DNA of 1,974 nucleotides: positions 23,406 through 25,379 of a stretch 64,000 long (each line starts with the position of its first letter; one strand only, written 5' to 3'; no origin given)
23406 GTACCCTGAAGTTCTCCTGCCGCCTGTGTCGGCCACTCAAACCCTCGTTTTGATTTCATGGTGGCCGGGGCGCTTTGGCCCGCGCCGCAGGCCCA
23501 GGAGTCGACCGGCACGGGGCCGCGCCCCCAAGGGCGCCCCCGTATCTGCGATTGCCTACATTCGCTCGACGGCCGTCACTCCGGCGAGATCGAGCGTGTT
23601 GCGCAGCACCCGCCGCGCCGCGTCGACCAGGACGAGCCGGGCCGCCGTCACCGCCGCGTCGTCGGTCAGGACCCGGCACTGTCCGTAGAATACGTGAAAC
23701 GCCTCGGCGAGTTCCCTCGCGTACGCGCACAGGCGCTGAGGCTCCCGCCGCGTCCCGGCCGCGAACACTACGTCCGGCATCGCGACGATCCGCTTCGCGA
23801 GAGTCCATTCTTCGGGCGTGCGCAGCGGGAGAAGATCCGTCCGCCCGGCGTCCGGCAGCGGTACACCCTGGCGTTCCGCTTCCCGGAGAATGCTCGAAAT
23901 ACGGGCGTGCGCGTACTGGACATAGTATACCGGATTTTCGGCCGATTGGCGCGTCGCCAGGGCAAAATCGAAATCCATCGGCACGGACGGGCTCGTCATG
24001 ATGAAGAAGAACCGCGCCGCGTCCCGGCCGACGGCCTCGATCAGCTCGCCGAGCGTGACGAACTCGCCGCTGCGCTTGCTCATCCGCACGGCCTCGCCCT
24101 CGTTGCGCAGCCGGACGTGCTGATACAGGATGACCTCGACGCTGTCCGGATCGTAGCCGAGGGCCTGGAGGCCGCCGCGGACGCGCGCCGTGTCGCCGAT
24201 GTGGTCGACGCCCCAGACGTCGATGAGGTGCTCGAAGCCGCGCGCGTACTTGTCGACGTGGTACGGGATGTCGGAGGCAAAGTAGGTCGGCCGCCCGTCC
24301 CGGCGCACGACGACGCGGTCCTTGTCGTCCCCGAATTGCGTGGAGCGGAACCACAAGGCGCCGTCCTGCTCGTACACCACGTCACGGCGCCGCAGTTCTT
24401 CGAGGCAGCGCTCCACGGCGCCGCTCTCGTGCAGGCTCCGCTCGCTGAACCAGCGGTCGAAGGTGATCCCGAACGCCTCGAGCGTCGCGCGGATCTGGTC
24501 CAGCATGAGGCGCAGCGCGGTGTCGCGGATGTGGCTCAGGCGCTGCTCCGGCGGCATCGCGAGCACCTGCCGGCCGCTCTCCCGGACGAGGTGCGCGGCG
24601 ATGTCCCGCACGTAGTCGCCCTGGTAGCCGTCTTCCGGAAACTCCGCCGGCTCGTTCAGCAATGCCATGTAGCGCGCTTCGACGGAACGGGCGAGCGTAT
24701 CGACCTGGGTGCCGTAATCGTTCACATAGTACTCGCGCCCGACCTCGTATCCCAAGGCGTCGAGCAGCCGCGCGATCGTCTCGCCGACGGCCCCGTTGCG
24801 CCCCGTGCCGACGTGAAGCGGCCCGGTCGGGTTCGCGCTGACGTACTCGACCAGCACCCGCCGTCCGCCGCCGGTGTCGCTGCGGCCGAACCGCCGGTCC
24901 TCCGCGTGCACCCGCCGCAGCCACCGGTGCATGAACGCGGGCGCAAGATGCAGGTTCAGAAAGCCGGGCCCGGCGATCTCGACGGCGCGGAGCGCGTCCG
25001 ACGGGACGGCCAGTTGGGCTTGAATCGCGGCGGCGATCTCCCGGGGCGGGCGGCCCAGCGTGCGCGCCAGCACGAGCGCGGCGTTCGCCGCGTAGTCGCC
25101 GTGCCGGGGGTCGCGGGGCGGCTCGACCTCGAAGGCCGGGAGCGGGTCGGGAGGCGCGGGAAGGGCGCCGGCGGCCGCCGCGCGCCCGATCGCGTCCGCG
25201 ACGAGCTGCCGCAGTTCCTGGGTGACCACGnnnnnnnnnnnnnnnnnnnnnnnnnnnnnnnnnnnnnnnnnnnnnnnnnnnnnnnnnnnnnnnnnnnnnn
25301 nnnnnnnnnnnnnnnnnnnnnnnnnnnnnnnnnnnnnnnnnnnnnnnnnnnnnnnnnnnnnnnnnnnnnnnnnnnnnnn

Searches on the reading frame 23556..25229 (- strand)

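Call 20: search_protein_families(library=pfam, proteins=[window:23556-25229:-])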
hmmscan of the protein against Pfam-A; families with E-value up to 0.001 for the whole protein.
window:23556-25229:- (557 aa): 4 families
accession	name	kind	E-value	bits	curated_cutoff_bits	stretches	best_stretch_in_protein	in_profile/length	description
PF05746.21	DALR_1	-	8.3e-32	110.2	22.3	1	437-557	1-117/117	DALR anticodon binding domain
PF00750.26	tRNA-synt_1d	-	7.7e-21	74.9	23.3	1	116-399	13-297/349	tRNA synthetases class I (R), catalytic domain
PF03485.21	Arg_tRNA_synt_N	-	4e-20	72.7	21.5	1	5-95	2-85/85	Arginyl tRNA synthetase N terminal domain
PF09334.17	tRNA-synt_1g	-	0.00023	20.5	20.1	0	381-429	326-373/391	tRNA synthetases class I (M)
